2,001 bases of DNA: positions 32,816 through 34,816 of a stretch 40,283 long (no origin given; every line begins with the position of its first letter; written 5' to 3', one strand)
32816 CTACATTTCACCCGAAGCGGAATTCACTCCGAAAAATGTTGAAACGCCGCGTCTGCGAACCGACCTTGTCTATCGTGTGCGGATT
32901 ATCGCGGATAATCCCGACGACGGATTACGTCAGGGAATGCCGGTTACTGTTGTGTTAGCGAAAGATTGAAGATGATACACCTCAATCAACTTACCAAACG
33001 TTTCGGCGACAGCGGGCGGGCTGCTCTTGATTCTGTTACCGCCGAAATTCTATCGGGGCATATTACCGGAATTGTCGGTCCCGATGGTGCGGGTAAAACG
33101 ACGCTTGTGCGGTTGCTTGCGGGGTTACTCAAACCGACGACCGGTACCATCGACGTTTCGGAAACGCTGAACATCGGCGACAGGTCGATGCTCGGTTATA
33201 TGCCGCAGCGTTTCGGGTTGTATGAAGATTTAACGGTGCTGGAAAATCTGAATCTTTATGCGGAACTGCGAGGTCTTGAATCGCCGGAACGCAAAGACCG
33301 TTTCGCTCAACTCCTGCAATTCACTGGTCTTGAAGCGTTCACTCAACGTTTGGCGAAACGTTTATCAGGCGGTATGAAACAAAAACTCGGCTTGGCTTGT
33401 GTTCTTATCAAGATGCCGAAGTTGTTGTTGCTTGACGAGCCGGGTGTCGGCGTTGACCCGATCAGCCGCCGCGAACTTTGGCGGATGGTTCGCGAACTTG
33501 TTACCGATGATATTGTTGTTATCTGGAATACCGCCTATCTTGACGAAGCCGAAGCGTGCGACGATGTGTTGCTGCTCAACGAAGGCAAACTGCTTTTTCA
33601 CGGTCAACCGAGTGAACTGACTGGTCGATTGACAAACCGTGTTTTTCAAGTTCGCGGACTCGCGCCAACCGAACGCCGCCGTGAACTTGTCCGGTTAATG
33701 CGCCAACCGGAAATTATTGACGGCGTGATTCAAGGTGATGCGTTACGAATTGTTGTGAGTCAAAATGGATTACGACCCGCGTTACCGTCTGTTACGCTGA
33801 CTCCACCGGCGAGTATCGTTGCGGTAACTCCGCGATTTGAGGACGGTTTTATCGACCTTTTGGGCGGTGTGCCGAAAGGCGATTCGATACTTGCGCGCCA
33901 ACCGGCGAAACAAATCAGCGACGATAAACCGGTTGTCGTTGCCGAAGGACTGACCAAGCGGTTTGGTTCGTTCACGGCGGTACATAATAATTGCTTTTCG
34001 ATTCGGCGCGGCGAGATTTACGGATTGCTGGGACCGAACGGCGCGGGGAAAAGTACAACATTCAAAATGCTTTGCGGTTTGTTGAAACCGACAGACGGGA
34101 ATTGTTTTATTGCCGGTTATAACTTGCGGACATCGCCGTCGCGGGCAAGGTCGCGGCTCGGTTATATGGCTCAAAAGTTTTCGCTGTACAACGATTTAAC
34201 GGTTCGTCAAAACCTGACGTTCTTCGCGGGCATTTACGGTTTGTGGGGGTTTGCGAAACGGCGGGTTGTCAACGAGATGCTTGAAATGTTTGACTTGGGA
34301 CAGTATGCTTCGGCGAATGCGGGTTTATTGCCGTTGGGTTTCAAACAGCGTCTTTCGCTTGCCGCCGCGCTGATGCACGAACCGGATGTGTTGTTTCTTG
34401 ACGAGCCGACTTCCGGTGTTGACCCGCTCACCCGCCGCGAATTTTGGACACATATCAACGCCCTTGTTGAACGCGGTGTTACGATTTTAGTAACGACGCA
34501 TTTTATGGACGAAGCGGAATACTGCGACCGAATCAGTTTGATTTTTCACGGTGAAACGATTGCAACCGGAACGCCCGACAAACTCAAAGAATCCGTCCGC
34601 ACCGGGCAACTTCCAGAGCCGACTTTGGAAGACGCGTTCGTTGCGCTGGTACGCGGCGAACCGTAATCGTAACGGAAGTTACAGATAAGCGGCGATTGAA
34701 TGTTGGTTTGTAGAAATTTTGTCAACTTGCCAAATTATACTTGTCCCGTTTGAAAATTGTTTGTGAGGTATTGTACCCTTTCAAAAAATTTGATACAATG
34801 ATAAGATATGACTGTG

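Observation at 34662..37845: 3.2 kb defence-type cassette inserted between the ATPase and permease genes of an ABC exporter operon, bounded by an exact 11-bp direct repeat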

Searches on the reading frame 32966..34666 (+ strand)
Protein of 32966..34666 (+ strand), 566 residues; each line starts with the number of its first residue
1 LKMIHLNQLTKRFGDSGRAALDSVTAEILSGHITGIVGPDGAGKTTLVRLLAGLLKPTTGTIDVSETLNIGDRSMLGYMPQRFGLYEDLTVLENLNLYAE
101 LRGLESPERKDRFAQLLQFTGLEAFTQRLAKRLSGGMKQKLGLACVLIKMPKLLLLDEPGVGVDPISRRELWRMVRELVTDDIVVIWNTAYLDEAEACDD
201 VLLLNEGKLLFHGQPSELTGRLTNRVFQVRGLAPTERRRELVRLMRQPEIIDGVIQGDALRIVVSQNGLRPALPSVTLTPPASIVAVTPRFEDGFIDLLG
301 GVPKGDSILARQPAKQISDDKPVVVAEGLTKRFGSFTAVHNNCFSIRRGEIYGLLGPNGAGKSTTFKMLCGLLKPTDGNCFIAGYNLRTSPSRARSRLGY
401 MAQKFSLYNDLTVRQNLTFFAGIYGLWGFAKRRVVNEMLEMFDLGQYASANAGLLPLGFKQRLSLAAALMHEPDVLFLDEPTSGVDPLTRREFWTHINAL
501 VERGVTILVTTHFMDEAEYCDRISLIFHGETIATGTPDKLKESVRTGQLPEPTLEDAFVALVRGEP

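Call 8: search_protein_families(library=pfam, proteins=[window:32966-34666:+], max_evalue=0.01)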
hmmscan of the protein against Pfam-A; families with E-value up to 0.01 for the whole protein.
window:32966-34666:+ (566 aa): 21 families
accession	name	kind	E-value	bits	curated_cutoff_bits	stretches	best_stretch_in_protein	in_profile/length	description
PF00005.33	ABC_tran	-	2.4e-59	200.3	25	2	341-483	3-137/137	ABC transporter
PF13304.12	AAA_21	-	6.2e-17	63.1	27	1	450-512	233-298/304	AAA domain, putative AbiEii toxin, Type IV TA system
PF13401.12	AAA_22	-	7.8e-07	29.9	27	1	34-158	8-92/130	AAA domain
PF00004.35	AAA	-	3.7e-06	27.9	21.2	0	36-68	3-35/131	ATPase family associated with various cellular activities (AAA)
PF13555.12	AAA_29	-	4.6e-06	26.7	27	0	341-374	14-47/61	P-loop containing region of AAA domain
PF13476.12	AAA_23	-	8.8e-06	26.9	27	0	30-52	18-40/201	AAA domain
PF02702.23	KdpD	-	3.4e-05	23.8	26.1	0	118-186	51-119/210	Osmosensitive K+ channel His kinase sensor domain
PF03193.22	RsgA_GTPase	-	5.7e-05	23.5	30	0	26-71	101-144/174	RsgA GTPase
PF07728.20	AAA_5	-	5.8e-05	23.6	22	0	36-56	4-24/139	AAA domain (dynein-related subfamily)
PF00910.28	RNA_helicase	-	0.00059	20.7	21.5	0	36-90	3-59/105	RNA helicase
PF02463.25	SMC_N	-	0.00082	19.3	40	0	29-48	22-41/220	RecF/RecN/SMC N terminal domain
PF13604.12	AAA_30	-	0.00093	19.4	27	0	30-57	16-44/191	AAA domain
PF03215.21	Rad17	-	0.0011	19.4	23.8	0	349-399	45-94/186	Rad17 P-loop domain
PF13191.12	AAA_16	-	0.0017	19.3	32.6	0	32-58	25-51/167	AAA ATPase domain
PF01078.27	Mg_chelatase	-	0.0035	17.2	20.3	0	31-60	22-51/207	Magnesium chelatase, subunit ChlI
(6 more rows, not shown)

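Call 9: find_encoding_contigs(protein=window:32966-34666:+, flank=8000, max_places=10)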
Protein window:32966-34666:+ (566 aa): no gene with exactly this product is on record in the collection.

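Call 13: find_encoding_contigs(protein=window:32972-34666:+, flank=8000, max_places=10)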
Protein window:32972-34666:+ (564 aa): no gene with exactly this product is on record in the collection.

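Call 14: find_related_loci(query=window:32972-34666:+, collection=genome_contigs, flank=8000)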
Query window:32972-34666:+ (564 aa) in genome_contigs; peptide patterns used: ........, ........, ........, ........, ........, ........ (x = any residue, [..] = any of these).
600 stretches matched a pattern (row limit reached: there are more); 581 encode a relative of the query (tblastn E <= 1e-3); the best 80 are kept; 80 distinct loci.
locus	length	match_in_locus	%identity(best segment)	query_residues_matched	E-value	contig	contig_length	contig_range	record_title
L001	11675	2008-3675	73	1-560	0e+0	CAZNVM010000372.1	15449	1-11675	MAG TPA_asm: uncultured Planctomycetaceae bacterium isolate SRP098377_co2_212 genome assembly, contig: k141_3203317, who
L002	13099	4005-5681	71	1-561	0e+0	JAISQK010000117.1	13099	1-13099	MAG: Planctomycetaceae bacterium isolate Kf353_bin130 k119_3333825, whole genome shotgun sequence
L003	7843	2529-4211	71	18-560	0e+0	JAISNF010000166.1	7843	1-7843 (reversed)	MAG: Planctomycetaceae bacterium isolate Im510_bin74 k119_2144801, whole genome shotgun sequence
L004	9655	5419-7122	69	1-560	0e+0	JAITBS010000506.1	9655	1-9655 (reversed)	MAG: Planctomycetaceae bacterium isolate Ncb351_bin97 k119_2432415, whole genome shotgun sequence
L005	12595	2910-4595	64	2-560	0e+0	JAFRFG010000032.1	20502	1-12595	MAG: Thermoguttaceae bacterium isolate RGIG2416 Goat_Ileum-6__c96274, whole genome shotgun sequence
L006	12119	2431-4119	62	1-561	0e+0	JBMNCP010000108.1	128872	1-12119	MAG: Desulfobacterales bacterium isolate Bins.043 NODE_358, whole genome shotgun sequence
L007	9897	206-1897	63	1-560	0e+0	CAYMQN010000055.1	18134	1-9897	MAG TPA_asm: uncultured Desulfobacteraceae bacterium isolate SRP332253_co1_130 genome assembly, contig: NODE_5003_length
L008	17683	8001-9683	60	1-561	0e+0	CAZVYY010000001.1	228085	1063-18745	MAG TPA_asm: uncultured Pirellulales bacterium isolate SRP216815_co1_117 genome assembly, contig: NODE_60_length_228085_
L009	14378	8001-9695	60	1-561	0e+0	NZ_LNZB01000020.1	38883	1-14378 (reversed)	Legionella waltersii strain ATCC 51914 Lwal_ctg020, whole genome shotgun sequence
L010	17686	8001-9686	60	1-563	0e+0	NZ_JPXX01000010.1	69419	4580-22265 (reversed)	Gallibacterium genomosp. 1 strain CCM 5974 contig000010, whole genome shotgun sequence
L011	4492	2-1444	69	6-560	0e+0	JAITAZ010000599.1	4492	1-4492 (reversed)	MAG: Planctomycetaceae bacterium isolate Ncb351_bin65 k119_495216, whole genome shotgun sequence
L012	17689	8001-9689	61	1-560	0e+0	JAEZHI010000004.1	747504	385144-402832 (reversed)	MAG: Proteobacteria bacterium isolate OH_CDB_131 k127_1369692, whole genome shotgun sequence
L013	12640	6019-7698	62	4-560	0e+0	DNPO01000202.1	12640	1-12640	MAG TPA_asm: Candidatus Sumerlaeota bacterium isolate UBA8349 contig_77743, whole genome shotgun sequence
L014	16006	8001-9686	59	1-563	0e+0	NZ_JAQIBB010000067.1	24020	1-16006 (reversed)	Gallibacterium faecale strain AGMB14963 14963-cir_67, whole genome shotgun sequence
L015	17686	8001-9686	60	1-560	0e+0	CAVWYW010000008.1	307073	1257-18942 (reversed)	MAG: uncultured Alphaproteobacteria bacterium isolate MFD09286.bin.2.97 genome assembly, contig: contig_23630, whole gen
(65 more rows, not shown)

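Call 19: search_protein_families(library=pfam, proteins=[L003:4359-5627:+, L003:5829-7172:+, L004:7237-8523:+, L001:3708-4436:+, L001:4798-5904:+, L001:4648-5694:-, L001:5783-10150:-, L001:276-1802:-], max_evalue=0.001)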
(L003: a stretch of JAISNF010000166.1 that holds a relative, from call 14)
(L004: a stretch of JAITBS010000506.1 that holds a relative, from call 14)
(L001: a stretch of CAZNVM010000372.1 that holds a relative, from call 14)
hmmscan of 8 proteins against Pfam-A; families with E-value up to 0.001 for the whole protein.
L003:4359-5627:+ (422 aa): 3 families
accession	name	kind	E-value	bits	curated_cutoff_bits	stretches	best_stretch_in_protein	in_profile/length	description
PF13540.12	RCC1_2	-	8e-51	169.1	22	5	239-268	1-30/30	Regulator of chromosome condensation (RCC1) repeat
PF25390.1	WD40_RLD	-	1.3e-36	127.1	150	3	160-342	30-274/363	RCC1-like domain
PF00415.24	RCC1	-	3.3e-06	28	21.7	0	313-328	33-50/50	Regulator of chromosome condensation (RCC1) repeat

L003:5829-7172:+ (447 aa): 1 family
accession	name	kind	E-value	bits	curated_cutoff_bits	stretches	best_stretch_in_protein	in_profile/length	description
PF07394.17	DUF1501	-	9.3e-87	292.1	27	1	51-426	1-373/390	Protein of unknown function (DUF1501)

L004:7237-8523:+ (428 aa): 2 families
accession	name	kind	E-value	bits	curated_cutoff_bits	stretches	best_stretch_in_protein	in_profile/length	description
PF13540.12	RCC1_2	-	5.5e-37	125.1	22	5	207-235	1-29/30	Regulator of chromosome condensation (RCC1) repeat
PF25390.1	WD40_RLD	-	7.2e-33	114.8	150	4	136-312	38-277/363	RCC1-like domain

L001:3708-4436:+ (242 aa): 1 family
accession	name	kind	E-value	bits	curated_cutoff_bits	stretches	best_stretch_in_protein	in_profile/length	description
PF08713.17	DNA_alkylation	-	9.2e-63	212.2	21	1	11-231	1-213/213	DNA alkylation repair enzyme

L001:4798-5904:+ (368 aa): 0 families

L001:4648-5694:- (348 aa): 3 families
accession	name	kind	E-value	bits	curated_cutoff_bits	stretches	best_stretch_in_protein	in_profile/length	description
PF22725.1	GFO_IDH_MocA_C3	-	1.8e-32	112.3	27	1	129-252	2-123/124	GFO/IDH/MocA C-terminal domain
PF01408.29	GFO_IDH_MocA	-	1.6e-24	87.3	24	1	4-117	2-117/120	Oxidoreductase family, NAD-binding Rossmann fold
PF02894.22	GFO_IDH_MocA_C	-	2.2e-23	83.6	22.9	1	132-345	1-218/218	Oxidoreductase family, C-terminal alpha/beta domain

L001:5783-10150:- (1455 aa): 8 families
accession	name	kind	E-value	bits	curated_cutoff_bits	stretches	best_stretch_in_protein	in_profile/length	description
PF04997.17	RNA_pol_Rpb1_1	-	2.7e-83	280.3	39.7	1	14-342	3-312/312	RNA polymerase Rpb1, domain 1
PF04998.22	RNA_pol_Rpb1_5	-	2.6e-66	224.3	28.5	1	760-1252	1-257/267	RNA polymerase Rpb1, domain 5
PF00623.25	RNA_pol_Rpb1_2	-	1.5e-38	133.1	25.3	1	344-485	1-165/166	RNA polymerase Rpb1, domain 2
PF04983.23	RNA_pol_Rpb1_3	-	7.7e-21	75.1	28.9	1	489-642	1-162/162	RNA polymerase Rpb1, domain 3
PF05000.22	RNA_pol_Rpb1_4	-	4.4e-18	65.6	24.8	1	671-758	1-107/107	RNA polymerase Rpb1, domain 4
PF21668.3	RPOC_hybrid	-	1.7e-07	31.4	27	0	1065-1105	30-70/102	DNA-directed RNA polymerase subunit beta', hybrid domain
PF01333.25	Apocytochr_F_C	-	9.3e-06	26.1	30.4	0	1137-1196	7-66/118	Apocytochrome F, C-terminal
PF00364.28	Biotin_lipoyl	-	0.00029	21.1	22.1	0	993-1040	16-65/73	Biotin-requiring enzyme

L001:276-1802:- (508 aa): 1 family
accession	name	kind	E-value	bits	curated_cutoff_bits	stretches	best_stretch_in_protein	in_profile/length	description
PF00815.25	Histidinol_dh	-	8.7e-140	466.8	27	1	87-480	14-410/411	Histidinol dehydrogenase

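Call 21: find_homologous_proteins(query=window:32972-34666:+, max_evalue=1e-100)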
Query window:32972-34666:+ (564 aa): 8000 proteins with E <= 1e-100 among 8000 candidates; the best 120 are listed.
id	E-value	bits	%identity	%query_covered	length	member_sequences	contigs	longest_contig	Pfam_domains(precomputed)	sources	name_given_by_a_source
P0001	0.0e+0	1269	100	100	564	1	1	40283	PF00005.34,PF13476.13,PF13555.13,PF00004.36,PF13401.13,PF13304.13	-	-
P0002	4.7e-293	991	-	-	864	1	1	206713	PF13604.13,PF13555.13,PF00004.36,PF13401.13,PF03215.22,PF13304.13,PF01656.30,PF13514.13,PF04310.19,PF00005.34,PF13476.13,PF25199.2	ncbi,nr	ncbi:ABC transporter multidrug efflux pump [Klebsiella pneumoniae]|nr:ABC transporter multidrug effl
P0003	2.0e-281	953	75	99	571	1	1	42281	PF00005.34,PF13476.13,PF13555.13,PF00004.36,PF13401.13,PF13304.13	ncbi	-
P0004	1.8e-280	949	76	99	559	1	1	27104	PF00005.34,PF13555.13,PF13401.13,PF13304.13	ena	-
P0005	4.1e-280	948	75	100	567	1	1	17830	PF00005.34,PF13555.13,PF13401.13,PF02702.24,PF13304.13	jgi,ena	-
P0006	7.8e-276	934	74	99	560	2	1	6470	PF00005.34,PF13555.13,PF00004.36,PF13401.13,PF13304.13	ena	-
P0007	1.1e-275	934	73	100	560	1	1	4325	PF00005.34,PF13476.13,PF13555.13,PF07728.21,PF13304.13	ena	-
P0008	2.3e-275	933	73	100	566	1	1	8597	PF00005.34,PF13476.13,PF13555.13,PF13304.13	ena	-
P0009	2.5e-275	932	74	99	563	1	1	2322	PF00005.34,PF13476.13,PF13555.13,PF00004.36,PF13401.13,PF13304.13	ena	-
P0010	3.2e-274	929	73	99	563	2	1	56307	PF00005.34,PF13555.13,PF13401.13,PF13304.13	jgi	-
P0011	4.9e-274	928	73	99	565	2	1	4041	PF00005.34,PF13555.13,PF00004.36,PF13401.13,PF13304.13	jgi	jgi:ABC-2 type transport system ATP-binding protein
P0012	5.1e-274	928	73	99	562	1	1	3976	PF00005.34,PF13476.13,PF13555.13,PF13304.13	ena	-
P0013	1.5e-273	927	74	99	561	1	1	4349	PF00005.34,PF13555.13,PF00004.36,PF13401.13,PF13304.13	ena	-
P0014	2.2e-273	926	73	99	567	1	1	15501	PF00005.34,PF13476.13,PF13555.13,PF00004.36,PF13401.13,PF13304.13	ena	-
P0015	2.6e-273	926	73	99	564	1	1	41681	PF00005.34,PF13555.13,PF00004.36,PF13304.13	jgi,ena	-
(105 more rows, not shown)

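Call 22: find_encoding_contigs(protein=P0003, flank=8000, max_places=3)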
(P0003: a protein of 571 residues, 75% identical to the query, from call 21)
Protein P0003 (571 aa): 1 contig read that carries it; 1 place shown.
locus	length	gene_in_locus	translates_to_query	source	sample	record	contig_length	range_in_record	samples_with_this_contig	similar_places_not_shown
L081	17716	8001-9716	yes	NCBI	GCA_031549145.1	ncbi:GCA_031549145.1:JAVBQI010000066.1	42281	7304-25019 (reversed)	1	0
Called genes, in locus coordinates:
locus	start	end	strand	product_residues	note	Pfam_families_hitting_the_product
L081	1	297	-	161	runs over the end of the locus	PF02381:MraZ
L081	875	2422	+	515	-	-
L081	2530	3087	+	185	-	PF14385:DUF4416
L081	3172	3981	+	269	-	PF03167:UDG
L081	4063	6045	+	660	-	PF07584:BatA, PF00092:VWA, PF13519:VWA_2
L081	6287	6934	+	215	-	PF00440:TetR_N, PF09209:CecR_C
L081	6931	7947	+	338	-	PF25917:BSH_RND (faint), PF25881:HH_YBHG, PF25876:HH_MFP_RND (weak), PF25954:Beta-barrel_RND_2 (weak)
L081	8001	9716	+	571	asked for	PF13476:AAA_23 (faint), PF13555:AAA_29 (faint), PF00004:AAA (faint), PF00005:ABC_tran, PF13401:AAA_22 (faint), PF00005:ABC_tran, PF13304:AAA_21 (weak)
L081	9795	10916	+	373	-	PF12679:ABC2_membrane_2, PF12698:ABC2_membrane_3, PF01061:ABC2_membrane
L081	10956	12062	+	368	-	PF12679:ABC2_membrane_2, PF12698:ABC2_membrane_3, PF01061:ABC2_membrane, PF12730:ABC2_membrane_4 (weak)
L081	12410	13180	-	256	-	PF01209:Ubie_methyltran, PF13489:Methyltransf_23, PF13847:Methyltransf_31, PF08241:Methyltransf_11, PF08242:Methyltransf_12, PF13649:Methyltransf_25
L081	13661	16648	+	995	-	PF00005:ABC_tran (faint), PF02463:SMC_N (faint), PF13191:AAA_16 (faint), PF13481:AAA_25 (faint), PF13555:AAA_29 (faint), PF20703:nSTAND1 (faint), PF13304:AAA_21 (faint), PF17760:UvrA_inter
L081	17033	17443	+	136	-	PF03965:Penicillinase_R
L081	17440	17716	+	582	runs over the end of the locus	PF05569:Peptidase_M56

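Call 23: find_encoding_contigs(protein=P0004, flank=8000, max_places=3)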
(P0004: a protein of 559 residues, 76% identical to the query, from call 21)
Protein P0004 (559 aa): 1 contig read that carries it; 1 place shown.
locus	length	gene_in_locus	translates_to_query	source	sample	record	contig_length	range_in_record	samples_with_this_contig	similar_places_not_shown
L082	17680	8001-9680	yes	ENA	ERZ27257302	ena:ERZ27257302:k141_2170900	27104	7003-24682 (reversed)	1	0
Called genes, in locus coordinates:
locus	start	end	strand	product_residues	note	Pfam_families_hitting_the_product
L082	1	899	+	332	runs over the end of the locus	PF20030:bpMoxR, PF00004:AAA (faint), PF07726:AAA_3, PF07728:AAA_5, PF17863:AAA_lid_2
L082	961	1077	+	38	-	-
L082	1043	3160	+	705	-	PF09445:Methyltransf_15 (faint), PF01555:N6_N4_Mtase, PF00145:DNA_methylase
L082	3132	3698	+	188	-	PF17728:BsuBI_PstI_RE_N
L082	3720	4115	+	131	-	PF06616:BsuBI_PstI_RE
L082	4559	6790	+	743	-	PF21231:GH141_M, PF13229:Beta_helix, PF17161:DUF5123 (faint), PF13229:Beta_helix (weak)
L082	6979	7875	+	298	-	PF00248:Aldo_ket_red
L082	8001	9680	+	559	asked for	PF00005:ABC_tran, PF13401:AAA_22 (faint), PF13555:AAA_29 (faint), PF00005:ABC_tran, PF13304:AAA_21 (weak)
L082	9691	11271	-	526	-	-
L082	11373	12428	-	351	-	PF06283:ThuA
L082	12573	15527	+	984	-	-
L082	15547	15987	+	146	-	-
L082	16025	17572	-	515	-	-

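Call 24: find_encoding_contigs(protein=P0005, flank=8000, max_places=3)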
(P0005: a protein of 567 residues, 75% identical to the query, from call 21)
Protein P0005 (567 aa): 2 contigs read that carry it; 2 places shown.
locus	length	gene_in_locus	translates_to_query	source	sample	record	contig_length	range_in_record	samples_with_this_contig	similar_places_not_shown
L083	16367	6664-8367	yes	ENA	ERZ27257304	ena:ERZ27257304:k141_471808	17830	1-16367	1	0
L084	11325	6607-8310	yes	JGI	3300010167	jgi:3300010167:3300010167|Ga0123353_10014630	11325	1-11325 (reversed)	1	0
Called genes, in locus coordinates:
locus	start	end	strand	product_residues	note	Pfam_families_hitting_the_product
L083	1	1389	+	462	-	?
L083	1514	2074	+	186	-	-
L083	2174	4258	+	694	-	PF00326:Peptidase_S9 (faint)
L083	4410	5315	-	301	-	PF02661:Fic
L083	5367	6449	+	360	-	PF25917:BSH_RND (weak), PF25881:HH_YBHG, PF25954:Beta-barrel_RND_2 (faint)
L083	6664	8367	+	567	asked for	PF00005:ABC_tran, PF13401:AAA_22 (faint), PF13555:AAA_29 (faint), PF02702:KdpD (faint), PF00005:ABC_tran, PF13304:AAA_21 (weak)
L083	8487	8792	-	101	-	-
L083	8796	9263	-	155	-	PF16697:Yop-YscD_cpl, PF00498:FHA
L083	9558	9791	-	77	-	-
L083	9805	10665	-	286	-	-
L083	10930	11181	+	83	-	-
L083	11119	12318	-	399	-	PF28597:T2SSF_N, PF00482:T2SSF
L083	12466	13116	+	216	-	-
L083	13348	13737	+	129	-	PF02580:Tyr_Deacylase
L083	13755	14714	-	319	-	PF00459:Inositol_P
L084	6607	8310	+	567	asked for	PF00005:ABC_tran, PF13401:AAA_22 (faint), PF13555:AAA_29 (faint), PF02702:KdpD (faint), PF00005:ABC_tran, PF13304:AAA_21 (weak)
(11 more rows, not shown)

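Call 44: search_protein_families(library=ncbifam, proteins=[window:32972-34666:+], max_evalue=0.001)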
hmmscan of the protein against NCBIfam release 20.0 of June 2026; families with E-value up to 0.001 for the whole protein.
window:32972-34666:+ (564 aa): 191 families (the best 25 are shown)
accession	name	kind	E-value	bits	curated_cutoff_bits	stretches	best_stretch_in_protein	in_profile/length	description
NF033858.1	ABC2_perm_RbbA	equivalog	2e-153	512.4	1050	2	287-560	231-501/909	ribosome-associated ATPase/putative transporter RbbA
TIGR01188.1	drrA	subfamily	6.7e-131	436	312.45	2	329-544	1-217/302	daunorubicin resistance ABC transporter, ATP-binding protein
NF010060.0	PRK13537.1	equivalog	1.4e-100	336.2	521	2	319-541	13-236/314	nodulation factor ABC transporter ATP-binding protein NodI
TIGR03864.1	PQQ_ABC_ATP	hypoth_equivalog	2.4e-100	334.9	302.25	2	324-547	4-228/236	ABC transporter, ATP-binding subunit, PQQ-dependent alcohol dehydrogenase system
TIGR03522.1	GldA_ABC_ATP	equivalog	3.8e-92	308.9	402.6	2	323-541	4-222/301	gliding motility-associated ABC transporter ATP-binding subunit GldA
NF010059.0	PRK13536.1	equivalog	1.5e-90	303.4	549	2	324-540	46-263/342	nodulation factor ABC transporter ATP-binding protein NodI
TIGR01288.1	nodI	equivalog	2.9e-87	292.5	424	2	326-540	9-224/303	nodulation factor ABC transporter ATP-binding protein NodI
TIGR04406.1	LPS_export_lptB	equivalog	1.4e-83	279.8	240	2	322-541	2-225/239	LPS export ABC transporter ATP-binding protein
TIGR03740.1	galliderm_ABC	subfamily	1.2e-81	273.7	309.75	2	325-530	4-203/223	lantibiotic protection ABC transporter ATP-binding subunit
TIGR00968.1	3a0106s01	subfamily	1.8e-75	253.5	342.75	2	325-540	4-220/237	sulfate ABC transporter ATP-binding protein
TIGR01186.1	proV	subfamily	1.3e-73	248.2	326.6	2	330-538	2-217/363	betaine/proline/choline family ABC transporter ATP-binding protein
TIGR04520.1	ECF_ATPase_1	equivalog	3.1e-70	236.7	315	2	2-217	1-224/269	energy-coupling factor transporter ATPase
TIGR01257.1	rim_protein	equivalog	5.7e-69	232.4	4012.85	2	332-544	1950-2163/2272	rim ABC transporter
TIGR04521.1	ECF_ATPase_2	equivalog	7.6e-67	225.3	330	2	16-217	18-233/279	energy-coupling factor transporter ATPase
TIGR03265.1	PhnT2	equivalog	1.5e-66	225.1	457.7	2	322-541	5-225/353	putative 2-aminoethylphosphonate ABC transporter ATP-binding protein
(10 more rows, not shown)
